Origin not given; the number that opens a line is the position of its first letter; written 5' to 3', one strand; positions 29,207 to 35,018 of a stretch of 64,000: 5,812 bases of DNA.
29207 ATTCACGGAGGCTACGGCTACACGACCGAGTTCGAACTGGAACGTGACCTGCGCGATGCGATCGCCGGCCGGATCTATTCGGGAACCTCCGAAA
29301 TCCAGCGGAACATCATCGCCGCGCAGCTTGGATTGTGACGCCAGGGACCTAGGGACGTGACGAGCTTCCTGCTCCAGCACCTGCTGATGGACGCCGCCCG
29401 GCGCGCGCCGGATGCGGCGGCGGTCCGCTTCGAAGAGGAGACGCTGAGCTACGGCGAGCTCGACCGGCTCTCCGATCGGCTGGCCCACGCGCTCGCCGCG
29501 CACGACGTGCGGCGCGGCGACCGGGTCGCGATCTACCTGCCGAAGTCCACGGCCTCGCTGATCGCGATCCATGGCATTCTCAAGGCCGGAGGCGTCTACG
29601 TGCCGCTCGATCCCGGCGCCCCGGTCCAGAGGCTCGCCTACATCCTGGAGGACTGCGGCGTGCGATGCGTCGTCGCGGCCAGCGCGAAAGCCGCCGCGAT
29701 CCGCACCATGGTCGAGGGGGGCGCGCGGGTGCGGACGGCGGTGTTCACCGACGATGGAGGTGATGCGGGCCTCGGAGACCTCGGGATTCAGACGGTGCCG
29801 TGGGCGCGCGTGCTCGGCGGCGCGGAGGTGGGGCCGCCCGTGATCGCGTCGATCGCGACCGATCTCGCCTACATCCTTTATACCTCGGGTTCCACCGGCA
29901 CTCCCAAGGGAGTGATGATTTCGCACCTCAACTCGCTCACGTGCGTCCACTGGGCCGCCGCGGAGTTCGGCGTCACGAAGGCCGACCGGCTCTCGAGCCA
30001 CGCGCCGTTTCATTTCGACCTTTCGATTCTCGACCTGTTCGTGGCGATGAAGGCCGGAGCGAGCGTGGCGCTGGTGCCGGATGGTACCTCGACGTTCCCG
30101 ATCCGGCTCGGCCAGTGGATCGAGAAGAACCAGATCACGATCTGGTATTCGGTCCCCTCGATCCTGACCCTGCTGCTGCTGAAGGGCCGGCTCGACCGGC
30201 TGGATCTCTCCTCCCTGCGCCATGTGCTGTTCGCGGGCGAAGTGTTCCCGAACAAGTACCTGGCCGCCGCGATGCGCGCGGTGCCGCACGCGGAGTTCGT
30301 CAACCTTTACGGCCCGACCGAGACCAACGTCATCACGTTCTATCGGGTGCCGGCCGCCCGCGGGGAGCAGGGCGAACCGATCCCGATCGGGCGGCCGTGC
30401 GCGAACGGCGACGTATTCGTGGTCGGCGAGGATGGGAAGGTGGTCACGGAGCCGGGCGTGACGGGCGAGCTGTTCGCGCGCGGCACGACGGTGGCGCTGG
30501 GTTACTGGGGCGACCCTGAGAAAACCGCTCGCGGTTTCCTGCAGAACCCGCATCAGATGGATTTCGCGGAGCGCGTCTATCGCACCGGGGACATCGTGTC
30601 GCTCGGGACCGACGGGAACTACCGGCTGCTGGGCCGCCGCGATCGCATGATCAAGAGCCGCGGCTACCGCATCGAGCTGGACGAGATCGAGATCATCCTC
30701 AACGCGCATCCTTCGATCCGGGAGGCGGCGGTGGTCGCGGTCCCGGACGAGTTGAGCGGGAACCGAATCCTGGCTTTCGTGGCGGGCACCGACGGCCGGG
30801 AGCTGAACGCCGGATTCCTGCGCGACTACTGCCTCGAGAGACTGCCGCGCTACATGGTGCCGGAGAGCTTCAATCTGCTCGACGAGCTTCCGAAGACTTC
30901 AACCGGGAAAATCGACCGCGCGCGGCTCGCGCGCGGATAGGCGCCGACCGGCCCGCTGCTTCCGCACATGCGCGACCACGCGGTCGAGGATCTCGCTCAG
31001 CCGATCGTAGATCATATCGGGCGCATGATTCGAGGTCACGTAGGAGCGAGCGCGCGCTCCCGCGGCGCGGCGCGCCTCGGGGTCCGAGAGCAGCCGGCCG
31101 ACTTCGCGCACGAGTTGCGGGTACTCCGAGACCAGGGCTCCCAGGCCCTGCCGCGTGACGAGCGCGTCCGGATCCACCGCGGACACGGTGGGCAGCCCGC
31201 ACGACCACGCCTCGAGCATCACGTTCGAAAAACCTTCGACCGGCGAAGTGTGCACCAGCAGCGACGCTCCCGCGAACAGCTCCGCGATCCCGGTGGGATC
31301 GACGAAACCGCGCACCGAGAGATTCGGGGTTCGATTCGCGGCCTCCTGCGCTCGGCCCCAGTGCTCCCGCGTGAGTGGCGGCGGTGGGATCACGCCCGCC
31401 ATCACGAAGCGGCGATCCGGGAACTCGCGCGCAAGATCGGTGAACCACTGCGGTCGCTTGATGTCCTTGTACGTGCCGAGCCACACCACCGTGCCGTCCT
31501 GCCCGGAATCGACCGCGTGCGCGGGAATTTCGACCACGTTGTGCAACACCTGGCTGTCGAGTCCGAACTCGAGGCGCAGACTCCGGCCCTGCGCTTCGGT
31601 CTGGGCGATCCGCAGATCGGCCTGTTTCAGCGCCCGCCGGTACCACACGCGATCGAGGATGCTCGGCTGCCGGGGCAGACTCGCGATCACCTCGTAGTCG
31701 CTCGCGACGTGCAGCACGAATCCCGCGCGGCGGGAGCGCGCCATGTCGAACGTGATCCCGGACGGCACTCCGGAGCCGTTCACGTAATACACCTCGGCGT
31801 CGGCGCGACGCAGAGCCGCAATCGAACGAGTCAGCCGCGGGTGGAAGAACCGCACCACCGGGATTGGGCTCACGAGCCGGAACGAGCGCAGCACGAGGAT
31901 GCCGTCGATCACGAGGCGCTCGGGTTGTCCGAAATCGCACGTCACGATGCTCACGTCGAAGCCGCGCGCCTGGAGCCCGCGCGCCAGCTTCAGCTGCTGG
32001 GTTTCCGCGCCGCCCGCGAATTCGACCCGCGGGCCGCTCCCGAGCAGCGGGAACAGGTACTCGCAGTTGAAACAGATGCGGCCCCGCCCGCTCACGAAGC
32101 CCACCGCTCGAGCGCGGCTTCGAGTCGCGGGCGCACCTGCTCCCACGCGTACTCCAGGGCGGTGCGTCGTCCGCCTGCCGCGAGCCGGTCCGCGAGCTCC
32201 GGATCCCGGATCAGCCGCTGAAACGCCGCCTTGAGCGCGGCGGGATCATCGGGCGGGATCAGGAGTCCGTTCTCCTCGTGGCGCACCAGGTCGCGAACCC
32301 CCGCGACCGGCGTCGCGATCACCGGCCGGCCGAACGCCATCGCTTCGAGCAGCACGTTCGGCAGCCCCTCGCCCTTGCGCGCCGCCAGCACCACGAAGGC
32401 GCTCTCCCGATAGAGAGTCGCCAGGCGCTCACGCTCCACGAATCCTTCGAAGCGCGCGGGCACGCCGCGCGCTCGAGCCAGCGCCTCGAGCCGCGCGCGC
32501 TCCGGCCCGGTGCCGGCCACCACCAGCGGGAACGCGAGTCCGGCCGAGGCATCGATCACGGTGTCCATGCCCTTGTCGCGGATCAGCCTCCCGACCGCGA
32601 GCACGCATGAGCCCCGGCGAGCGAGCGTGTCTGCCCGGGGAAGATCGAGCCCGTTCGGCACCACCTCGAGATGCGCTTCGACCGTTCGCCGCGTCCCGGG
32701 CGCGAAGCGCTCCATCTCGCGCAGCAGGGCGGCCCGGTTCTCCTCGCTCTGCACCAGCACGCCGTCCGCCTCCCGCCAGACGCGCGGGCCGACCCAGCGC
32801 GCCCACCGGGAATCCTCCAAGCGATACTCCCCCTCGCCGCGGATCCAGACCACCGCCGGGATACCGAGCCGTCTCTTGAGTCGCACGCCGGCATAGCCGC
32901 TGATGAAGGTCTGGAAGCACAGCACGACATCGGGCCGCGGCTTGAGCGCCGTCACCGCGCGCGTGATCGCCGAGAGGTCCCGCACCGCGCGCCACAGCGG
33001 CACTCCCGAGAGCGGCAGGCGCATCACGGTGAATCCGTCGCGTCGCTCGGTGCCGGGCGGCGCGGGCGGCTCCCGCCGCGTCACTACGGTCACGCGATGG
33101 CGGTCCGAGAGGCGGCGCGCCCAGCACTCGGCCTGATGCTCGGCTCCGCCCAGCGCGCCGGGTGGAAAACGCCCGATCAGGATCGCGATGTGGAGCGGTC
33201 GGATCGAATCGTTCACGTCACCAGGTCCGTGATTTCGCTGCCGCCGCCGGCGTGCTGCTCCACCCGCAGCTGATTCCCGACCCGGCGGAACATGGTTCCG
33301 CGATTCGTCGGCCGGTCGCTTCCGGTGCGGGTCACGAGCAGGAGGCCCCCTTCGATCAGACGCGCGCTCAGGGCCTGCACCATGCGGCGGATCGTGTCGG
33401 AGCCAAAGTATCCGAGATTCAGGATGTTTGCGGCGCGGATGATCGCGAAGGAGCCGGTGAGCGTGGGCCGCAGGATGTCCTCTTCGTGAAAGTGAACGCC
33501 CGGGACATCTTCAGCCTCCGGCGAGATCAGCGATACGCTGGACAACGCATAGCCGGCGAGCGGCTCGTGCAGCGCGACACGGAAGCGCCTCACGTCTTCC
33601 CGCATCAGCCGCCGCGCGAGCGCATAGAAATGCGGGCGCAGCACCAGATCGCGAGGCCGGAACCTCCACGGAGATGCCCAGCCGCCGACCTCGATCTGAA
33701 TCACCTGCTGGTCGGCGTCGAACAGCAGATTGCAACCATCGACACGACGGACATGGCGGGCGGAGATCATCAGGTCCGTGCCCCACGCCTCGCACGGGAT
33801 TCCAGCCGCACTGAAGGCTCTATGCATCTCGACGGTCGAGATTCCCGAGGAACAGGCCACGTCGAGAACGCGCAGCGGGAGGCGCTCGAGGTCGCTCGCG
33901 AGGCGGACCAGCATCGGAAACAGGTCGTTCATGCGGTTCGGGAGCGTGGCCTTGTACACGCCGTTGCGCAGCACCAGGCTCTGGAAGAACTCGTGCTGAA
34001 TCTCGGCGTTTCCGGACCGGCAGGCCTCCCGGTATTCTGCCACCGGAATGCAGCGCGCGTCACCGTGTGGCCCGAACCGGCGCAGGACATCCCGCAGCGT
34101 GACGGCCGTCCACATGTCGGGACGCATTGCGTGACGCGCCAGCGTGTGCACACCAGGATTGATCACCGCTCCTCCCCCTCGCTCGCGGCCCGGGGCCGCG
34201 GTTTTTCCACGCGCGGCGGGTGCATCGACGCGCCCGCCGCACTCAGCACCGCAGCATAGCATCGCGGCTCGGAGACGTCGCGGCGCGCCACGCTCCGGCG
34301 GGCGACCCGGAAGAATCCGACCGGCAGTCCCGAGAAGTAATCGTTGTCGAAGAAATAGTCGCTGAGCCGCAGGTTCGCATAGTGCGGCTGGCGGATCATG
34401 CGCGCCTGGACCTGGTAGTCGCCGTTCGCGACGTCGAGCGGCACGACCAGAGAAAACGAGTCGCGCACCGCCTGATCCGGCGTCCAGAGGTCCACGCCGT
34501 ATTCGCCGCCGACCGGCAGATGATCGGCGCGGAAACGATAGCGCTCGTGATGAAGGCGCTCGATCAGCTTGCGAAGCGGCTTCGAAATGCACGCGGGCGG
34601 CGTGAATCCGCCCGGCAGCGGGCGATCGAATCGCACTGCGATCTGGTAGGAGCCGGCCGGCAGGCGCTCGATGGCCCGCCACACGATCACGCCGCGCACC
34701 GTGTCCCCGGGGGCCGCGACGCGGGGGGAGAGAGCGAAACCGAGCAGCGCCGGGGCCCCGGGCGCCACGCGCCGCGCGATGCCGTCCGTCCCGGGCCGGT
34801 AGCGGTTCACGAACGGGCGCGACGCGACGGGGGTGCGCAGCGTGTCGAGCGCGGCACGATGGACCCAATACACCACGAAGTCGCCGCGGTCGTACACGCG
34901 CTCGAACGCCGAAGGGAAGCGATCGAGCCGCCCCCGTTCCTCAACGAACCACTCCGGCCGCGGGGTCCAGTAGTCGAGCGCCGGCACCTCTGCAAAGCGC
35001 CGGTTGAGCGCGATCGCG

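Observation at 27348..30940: Acetyltransferase / ACP / acyl-CoA dehydrogenase / adenylation cassette inside the glycan operon: a candidate carrier-protein-dependent acyl or aminoacyl decoration system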

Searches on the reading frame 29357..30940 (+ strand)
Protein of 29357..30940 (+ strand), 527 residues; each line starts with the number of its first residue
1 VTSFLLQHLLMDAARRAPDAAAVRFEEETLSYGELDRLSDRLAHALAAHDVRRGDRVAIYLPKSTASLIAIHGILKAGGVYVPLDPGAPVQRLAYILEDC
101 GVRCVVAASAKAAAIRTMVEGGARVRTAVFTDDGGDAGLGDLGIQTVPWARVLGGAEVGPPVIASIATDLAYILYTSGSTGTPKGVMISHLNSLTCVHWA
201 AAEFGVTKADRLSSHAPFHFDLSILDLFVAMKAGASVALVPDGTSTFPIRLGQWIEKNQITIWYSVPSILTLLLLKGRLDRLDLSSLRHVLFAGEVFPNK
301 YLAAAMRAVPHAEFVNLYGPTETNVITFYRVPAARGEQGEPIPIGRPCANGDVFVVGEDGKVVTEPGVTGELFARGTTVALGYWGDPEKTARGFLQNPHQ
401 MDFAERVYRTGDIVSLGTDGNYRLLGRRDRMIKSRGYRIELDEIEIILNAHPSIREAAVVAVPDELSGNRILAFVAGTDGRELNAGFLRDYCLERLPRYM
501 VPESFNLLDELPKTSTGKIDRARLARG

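Call 3: search_protein_families(library=ncbifam, proteins=[window:29357-30940:+], max_evalue=0.001)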
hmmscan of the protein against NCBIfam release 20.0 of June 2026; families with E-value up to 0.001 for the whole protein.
window:29357-30940:+ (527 aa): 107 families (the best 25 are shown)
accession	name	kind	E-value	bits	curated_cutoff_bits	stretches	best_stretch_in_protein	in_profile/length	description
TIGR01733.1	AA-adenyl-dom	subfamily_domain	2.3e-116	389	317.4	1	31-459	1-409/409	amino acid adenylation domain-containing protein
TIGR03098.1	ligase_PEP_1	hypoth_equivalog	6.5e-102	341.6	592.35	1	5-525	1-515/517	acyl-CoA ligase (AMP-forming), exosortase A system-associated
NF041803.1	NRPS_SolG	exception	1.9e-94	317.2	2200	1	11-524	568-1070/1163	solanimycin non-ribosomal peptide synthetase SolG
NF004282.0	PRK05691.1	subfamily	1.2e-92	310.3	4090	2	160-524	1265-1622/4334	non-ribosomal peptide synthase/polyketide synthase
NF004837.0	PRK06187.1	subfamily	2.9e-89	299.7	476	1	4-524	8-518/531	long-chain-fatty-acid--CoA ligase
NF003417.0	PRK04813.1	subfamily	9.2e-87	291.7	476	2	168-525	144-500/505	D-alanine--poly(phosphoribitol) ligase subunit DltA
NF038078.1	NRPS_MxcG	equivalog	1.5e-84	284.2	2300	1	9-525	461-957/1442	myxochelin non-ribosomal peptide synthetase MxcG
TIGR01734.1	D-ala-DACP-lig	equivalog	3.4e-83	279.9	559.85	2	169-525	143-499/504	D-alanine--poly(phosphoribitol) ligase subunit DltA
NF047350.1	aureusi_NRPS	equivalog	4.3e-78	262.7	2500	2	167-525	1571-1909/2373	aureusimine non-ribosomal peptide synthetase AusA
NF006181.0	PRK08314.1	subfamily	2.9e-71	240.4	705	1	7-520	27-546/563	long-chain-fatty-acid--CoA ligase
NF006182.0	PRK08316.1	subfamily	6.8e-70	236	663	1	6-520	13-509/523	fatty acyl-CoA synthetase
NF007605.2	PRK10252.1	equivalog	4.2e-68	229.9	2400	1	6-524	456-957/1292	enterobactin non-ribosomal peptide synthetase EntF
NF009233.0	PRK12583.1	subfamily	6.8e-65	219.5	832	2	169-524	202-546/558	fatty acid CoA ligase family protein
NF005863.0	PRK07798.1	subfamily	3.2e-63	214.1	543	1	3-520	3-523/540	acyl-CoA synthetase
NF004511.1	PRK05852.1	equivalog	4.1e-63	213.8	650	1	6-525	1-501/505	FadD7 family fatty acid--CoA ligase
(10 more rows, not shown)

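Call 4: search_protein_families(library=pfam, proteins=[window:29357-30940:+], max_evalue=0.001)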
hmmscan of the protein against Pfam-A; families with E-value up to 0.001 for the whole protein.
window:29357-30940:+ (527 aa): 2 families
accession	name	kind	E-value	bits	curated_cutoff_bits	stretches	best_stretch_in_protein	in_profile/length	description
PF00501.34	AMP-binding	-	2.6e-89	300.2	29.9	1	12-384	3-384/384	AMP-binding enzyme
PF13193.12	AMP-binding_C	-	7.5e-17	62.5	24.5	1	443-518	1-76/76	AMP-binding enzyme C-terminal domain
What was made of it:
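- Checked: A-domain, 29357-30940: AMP-binding scores 300 bits, with AMP-binding_C also present (call 4).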

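Call 7: search_solved_structures(query=window:29357-30937:+, max_evalue=1e-30)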
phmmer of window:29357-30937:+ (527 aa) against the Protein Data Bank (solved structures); distinct sequences matched with E-value up to 1e-30: 106 (the best 60 are shown).
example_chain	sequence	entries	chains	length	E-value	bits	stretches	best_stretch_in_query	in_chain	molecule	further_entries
6mfy_A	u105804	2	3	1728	6.8e-149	500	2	5-524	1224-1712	Linear gramicidin synthase subunit A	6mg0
9be3_A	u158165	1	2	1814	8.9e-149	499.6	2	5-524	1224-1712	Linear gramicidin synthase subunit A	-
9be4_A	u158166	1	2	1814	8.9e-149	499.6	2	5-524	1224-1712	Linear gramicidin synthase subunit A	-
6mfz_A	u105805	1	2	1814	8.9e-149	499.6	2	5-524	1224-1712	Linear gramicidin synthase subunit A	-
9meh_A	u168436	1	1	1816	8.9e-149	499.6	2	5-524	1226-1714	Linear gramicidin synthase subunit A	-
8xjz_C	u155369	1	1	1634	6.7e-117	394.4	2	167-523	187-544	Peptide synthetase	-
6o6e_B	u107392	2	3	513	3.6e-95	322.8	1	5-526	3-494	L-proline--[L-prolyl-carrier protein] ligase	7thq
9bfd_A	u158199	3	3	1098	3.3e-80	273.4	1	8-524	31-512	Tyrocidine synthase 1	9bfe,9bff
7ly7_A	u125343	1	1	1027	2.7e-78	267.1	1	167-524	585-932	BmdB, Bacillamide NRPS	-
7ly4_E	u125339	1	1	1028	2.7e-78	267.1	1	167-524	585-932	BmdB, bacillamide NRPS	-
6p1j_A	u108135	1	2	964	1.5e-76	261.3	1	9-523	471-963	Txo2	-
5u89_A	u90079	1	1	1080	1.8e-75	257.8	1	170-524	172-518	Amino acid adenylation domain protein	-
9bfd_B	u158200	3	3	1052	2.3e-73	250.8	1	163-524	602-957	Tyrocidine synthase 2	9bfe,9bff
4d4g_A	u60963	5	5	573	6.2e-73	249.4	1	167-524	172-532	APNAA1 | APNA A1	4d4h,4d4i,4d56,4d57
6lta_A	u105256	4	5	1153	1e-72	248.7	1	4-526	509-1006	Nonribosomal peptide synthetase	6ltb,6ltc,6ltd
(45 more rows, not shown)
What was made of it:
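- On Thiotemplated prolyl-oxidation (pyrrole) cassette: PltF is the best single-domain PDB chain (call 7).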

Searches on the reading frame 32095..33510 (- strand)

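Call 11: search_protein_families(library=pfam, proteins=[window:32095-33510:-], max_evalue=0.0001)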
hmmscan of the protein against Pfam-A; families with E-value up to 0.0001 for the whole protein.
window:32095-33510:- (472 aa): 6 families
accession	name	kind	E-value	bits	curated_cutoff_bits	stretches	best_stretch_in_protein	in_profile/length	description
PF00534.26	Glycos_transf_1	-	1.4e-32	113.1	26.4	1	302-449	17-171/172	Glycosyl transferases group 1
PF13692.12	Glyco_trans_1_4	-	6.5e-31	107.9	27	1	303-436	4-142/142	Glycosyl transferases group 1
PF13579.12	Glyco_trans_4_4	-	5.7e-16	59.7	29.7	1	121-266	1-145/158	Glycosyl transferase 4-like domain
PF13439.12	Glyco_transf_4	-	2.6e-14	54.1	28.5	1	121-290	2-168/170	Glycosyltransferase Family 4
PF13524.12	Glyco_trans_1_2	-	2.1e-09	37.9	25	1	328-457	16-136/144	Glycosyl transferase-like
PF20706.3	GT4-conflict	-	0.0001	21.9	26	0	265-458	173-380/385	Family 4 Glycosyltransferase in conflict systems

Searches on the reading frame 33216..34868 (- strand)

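Call 11: search_protein_families(library=pfam, proteins=[window:33216-34868:-], max_evalue=0.0001)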
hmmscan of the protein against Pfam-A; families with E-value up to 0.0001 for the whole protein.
window:33216-34868:- (551 aa): 0 families

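Call 66: search_protein_families(library=pfam, proteins=[window:33216-34868:-], max_evalue=1)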
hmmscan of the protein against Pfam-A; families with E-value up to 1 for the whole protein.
window:33216-34868:- (551 aa): 2 families
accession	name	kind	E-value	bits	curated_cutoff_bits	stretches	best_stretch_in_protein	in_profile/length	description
PF01739.24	CheR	-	0.03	14.2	27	1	458-513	120-174/195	CheR methyltransferase, SAM binding domain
PF13649.12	Methyltransf_25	-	0.15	13.2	27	0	334-366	1-29/97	Methyltransferase domain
